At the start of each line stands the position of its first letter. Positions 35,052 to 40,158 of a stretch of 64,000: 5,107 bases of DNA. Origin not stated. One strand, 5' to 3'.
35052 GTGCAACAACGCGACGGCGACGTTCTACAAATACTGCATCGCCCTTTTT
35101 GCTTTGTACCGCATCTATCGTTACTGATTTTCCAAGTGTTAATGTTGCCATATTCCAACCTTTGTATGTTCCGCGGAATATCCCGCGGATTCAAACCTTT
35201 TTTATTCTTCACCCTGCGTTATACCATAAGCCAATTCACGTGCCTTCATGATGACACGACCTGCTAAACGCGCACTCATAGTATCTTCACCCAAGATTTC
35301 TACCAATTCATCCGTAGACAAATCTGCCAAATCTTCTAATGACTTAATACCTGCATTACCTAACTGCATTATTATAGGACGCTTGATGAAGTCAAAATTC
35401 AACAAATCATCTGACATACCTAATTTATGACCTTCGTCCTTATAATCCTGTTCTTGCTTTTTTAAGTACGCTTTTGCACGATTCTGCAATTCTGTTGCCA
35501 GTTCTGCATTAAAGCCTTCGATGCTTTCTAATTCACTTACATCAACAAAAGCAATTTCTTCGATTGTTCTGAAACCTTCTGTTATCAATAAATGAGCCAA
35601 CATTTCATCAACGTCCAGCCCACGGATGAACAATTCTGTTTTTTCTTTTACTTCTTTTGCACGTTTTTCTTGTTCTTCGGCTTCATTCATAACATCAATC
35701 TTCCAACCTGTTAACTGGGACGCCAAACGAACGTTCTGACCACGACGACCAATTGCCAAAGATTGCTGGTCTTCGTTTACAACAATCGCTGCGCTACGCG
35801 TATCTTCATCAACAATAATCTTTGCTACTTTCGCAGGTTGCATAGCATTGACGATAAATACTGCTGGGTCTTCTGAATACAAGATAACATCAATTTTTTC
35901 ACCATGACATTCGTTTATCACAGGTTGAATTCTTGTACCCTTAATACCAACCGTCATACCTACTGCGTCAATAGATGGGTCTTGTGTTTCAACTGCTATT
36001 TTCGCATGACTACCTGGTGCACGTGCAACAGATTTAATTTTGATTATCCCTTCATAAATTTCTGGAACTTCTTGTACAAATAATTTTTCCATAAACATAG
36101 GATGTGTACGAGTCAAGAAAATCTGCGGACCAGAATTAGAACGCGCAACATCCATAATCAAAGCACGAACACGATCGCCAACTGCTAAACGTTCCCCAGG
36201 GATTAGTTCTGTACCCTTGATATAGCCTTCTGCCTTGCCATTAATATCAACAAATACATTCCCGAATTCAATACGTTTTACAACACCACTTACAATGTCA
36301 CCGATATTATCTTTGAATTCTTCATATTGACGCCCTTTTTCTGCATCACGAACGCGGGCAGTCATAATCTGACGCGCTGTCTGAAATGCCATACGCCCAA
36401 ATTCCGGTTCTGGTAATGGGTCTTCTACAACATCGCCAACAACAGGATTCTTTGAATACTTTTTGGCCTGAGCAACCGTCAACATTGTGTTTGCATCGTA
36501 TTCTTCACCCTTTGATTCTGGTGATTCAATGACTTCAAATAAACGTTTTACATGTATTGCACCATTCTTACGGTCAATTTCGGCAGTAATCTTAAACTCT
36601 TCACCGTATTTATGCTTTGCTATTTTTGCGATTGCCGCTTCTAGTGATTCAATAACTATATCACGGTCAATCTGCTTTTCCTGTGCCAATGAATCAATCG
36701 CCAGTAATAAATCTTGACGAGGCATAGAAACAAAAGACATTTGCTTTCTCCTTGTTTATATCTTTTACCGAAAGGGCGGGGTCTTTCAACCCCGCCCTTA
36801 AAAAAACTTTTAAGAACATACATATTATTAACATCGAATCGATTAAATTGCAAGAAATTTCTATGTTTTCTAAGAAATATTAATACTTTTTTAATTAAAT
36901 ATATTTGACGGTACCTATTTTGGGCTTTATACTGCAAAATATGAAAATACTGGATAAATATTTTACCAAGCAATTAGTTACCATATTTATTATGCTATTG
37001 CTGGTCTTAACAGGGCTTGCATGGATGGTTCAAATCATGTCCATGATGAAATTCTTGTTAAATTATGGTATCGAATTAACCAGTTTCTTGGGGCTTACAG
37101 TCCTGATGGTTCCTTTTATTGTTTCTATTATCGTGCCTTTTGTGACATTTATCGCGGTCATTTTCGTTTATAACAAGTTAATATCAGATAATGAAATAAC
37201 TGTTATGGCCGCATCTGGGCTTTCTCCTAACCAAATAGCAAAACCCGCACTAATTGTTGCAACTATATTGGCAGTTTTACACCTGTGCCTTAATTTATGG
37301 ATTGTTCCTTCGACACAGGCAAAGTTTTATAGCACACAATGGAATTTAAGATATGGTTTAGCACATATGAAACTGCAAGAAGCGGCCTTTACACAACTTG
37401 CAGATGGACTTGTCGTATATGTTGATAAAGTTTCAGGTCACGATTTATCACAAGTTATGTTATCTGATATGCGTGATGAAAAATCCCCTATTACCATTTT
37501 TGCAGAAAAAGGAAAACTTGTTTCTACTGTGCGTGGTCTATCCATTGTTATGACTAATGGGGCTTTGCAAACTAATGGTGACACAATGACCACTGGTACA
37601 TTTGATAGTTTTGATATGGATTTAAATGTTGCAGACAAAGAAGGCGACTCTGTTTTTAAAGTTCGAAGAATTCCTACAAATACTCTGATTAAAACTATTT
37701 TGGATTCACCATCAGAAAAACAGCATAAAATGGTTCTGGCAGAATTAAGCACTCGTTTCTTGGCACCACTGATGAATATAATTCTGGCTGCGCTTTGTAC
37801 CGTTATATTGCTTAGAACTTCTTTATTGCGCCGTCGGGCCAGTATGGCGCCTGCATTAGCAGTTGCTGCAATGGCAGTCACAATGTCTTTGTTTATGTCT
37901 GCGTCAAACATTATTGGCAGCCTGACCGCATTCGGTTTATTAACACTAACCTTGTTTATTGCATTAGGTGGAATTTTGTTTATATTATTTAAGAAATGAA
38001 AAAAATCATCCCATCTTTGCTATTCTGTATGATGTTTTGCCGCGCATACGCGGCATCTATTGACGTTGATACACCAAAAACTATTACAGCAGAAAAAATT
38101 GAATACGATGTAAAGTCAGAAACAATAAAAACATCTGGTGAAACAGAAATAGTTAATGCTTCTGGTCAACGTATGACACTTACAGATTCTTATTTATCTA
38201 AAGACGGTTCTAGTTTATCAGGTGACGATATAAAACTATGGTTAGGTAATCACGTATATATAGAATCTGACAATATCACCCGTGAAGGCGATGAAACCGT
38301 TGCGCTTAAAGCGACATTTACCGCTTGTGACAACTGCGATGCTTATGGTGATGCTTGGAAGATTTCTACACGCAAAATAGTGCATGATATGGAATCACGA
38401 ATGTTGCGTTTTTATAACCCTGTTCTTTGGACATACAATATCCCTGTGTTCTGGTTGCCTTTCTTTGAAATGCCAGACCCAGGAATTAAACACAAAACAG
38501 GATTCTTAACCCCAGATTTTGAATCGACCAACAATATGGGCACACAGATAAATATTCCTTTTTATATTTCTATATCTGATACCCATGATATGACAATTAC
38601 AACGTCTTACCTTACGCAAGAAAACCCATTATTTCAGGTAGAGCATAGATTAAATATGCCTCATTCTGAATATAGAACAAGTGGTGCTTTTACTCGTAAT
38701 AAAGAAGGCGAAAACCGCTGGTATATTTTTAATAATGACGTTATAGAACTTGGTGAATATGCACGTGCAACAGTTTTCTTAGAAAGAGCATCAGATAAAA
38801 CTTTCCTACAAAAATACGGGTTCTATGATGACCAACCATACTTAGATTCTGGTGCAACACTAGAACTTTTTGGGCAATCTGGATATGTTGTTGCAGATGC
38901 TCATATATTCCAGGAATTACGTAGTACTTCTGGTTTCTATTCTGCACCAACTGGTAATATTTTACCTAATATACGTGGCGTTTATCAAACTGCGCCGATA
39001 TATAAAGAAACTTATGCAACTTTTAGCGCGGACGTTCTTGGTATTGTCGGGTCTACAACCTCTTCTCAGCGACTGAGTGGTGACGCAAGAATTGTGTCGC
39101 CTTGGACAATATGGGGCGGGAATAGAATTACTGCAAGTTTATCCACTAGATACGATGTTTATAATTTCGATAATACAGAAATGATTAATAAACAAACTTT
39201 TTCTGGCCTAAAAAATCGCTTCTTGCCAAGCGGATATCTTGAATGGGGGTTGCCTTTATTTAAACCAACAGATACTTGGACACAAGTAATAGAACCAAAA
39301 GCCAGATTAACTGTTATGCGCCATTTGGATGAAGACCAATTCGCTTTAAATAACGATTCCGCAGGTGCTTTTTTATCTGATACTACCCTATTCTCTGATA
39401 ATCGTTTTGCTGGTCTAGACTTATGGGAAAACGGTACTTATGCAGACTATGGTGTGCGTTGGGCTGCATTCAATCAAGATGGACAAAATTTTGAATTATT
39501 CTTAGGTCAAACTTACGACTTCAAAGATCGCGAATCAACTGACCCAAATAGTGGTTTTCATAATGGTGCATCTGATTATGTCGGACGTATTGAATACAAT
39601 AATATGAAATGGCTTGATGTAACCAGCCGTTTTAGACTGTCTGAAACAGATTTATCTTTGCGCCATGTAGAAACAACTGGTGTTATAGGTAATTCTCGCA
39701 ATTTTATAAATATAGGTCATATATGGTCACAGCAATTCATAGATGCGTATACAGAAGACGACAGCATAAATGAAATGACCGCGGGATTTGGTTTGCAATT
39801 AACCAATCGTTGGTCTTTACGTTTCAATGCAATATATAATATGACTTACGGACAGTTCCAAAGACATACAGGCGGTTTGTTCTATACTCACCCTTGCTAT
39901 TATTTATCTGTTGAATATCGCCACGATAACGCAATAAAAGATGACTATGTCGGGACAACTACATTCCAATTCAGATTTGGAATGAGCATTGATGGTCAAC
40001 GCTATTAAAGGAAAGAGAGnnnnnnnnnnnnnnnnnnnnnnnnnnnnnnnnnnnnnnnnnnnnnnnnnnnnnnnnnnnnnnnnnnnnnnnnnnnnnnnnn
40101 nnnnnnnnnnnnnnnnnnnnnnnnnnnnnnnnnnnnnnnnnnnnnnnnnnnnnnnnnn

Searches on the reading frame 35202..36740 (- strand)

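Call 14: search_protein_families(library=pfam, proteins=[window:35202-36740:-], max_evalue=0.001)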
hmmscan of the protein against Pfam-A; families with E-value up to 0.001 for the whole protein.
window:35202-36740:- (512 aa): 7 families
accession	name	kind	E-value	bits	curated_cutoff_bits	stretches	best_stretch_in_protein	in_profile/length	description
PF08529.16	NusA_N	-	2e-29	102.7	23.8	1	10-135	1-118/119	NusA N-terminal domain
PF13184.12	KH_5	-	9.6e-25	87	27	1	242-309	1-68/69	NusA-like KH domain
PF14520.12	HHH_5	-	1.9e-10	41.5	27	1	457-502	15-57/57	Helix-hairpin-helix domain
PF00575.29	S1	-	5.8e-08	33.5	22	1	143-204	1-68/74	S1 RNA binding domain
PF23095.1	KH_NusA_C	-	2.7e-06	27.8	34.2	1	319-353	3-36/59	Transcription termination/antitermination protein NusA, KH domain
PF07650.23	KH_2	-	0.00061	20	22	0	301-349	11-59/78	KH domain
PF00013.35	KH_1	-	0.00095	19.3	21.5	0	319-377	4-54/66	KH domain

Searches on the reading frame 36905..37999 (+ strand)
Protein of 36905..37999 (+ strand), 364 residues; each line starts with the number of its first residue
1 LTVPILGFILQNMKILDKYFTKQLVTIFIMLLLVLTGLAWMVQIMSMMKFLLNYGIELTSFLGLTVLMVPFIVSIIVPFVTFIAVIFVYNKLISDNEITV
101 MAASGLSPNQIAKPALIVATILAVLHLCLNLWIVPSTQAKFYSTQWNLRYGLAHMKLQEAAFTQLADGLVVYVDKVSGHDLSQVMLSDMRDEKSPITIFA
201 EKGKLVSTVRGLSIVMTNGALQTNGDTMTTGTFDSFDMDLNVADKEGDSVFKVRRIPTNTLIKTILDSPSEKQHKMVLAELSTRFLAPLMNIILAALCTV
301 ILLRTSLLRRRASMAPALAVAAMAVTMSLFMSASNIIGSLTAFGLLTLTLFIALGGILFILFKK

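Call 14: search_protein_families(library=pfam, proteins=[window:36905-37999:+], max_evalue=0.001)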
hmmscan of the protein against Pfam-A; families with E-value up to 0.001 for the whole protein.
window:36905-37999:+ (364 aa): 1 family
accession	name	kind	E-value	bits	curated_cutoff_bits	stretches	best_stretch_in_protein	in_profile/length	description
PF03739.19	LptF_LptG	-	9.7e-53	179.9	27.9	1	18-359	1-351/353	Lipopolysaccharide export system permease LptF/LptG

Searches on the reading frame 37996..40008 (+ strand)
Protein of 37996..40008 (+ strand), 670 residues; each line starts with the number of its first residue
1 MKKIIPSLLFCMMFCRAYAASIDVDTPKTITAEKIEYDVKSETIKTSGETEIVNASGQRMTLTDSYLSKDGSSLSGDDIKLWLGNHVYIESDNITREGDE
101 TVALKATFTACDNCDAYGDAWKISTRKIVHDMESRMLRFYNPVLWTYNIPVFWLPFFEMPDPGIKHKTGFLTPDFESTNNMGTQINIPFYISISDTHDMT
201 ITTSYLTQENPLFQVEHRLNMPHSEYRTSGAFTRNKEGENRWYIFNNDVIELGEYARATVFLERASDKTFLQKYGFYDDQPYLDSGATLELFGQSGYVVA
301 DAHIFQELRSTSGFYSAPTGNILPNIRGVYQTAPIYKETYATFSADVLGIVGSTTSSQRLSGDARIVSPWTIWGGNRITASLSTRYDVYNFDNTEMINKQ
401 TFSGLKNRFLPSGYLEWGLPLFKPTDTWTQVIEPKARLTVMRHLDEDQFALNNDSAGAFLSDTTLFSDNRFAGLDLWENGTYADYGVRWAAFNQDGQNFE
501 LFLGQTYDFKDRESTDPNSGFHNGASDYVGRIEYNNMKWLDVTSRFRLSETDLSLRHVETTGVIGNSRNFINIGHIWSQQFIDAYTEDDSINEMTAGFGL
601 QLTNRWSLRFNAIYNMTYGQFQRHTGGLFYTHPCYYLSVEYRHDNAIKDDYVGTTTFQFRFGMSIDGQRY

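Call 14: search_protein_families(library=pfam, proteins=[window:37996-40008:+], max_evalue=0.001)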
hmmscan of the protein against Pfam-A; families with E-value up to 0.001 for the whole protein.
window:37996-40008:+ (670 aa): 1 family
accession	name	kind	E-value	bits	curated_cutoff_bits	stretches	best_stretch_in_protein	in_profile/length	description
PF04453.20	LptD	-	2.2e-40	139.6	22.4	1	239-606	1-384/384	LPS transport system D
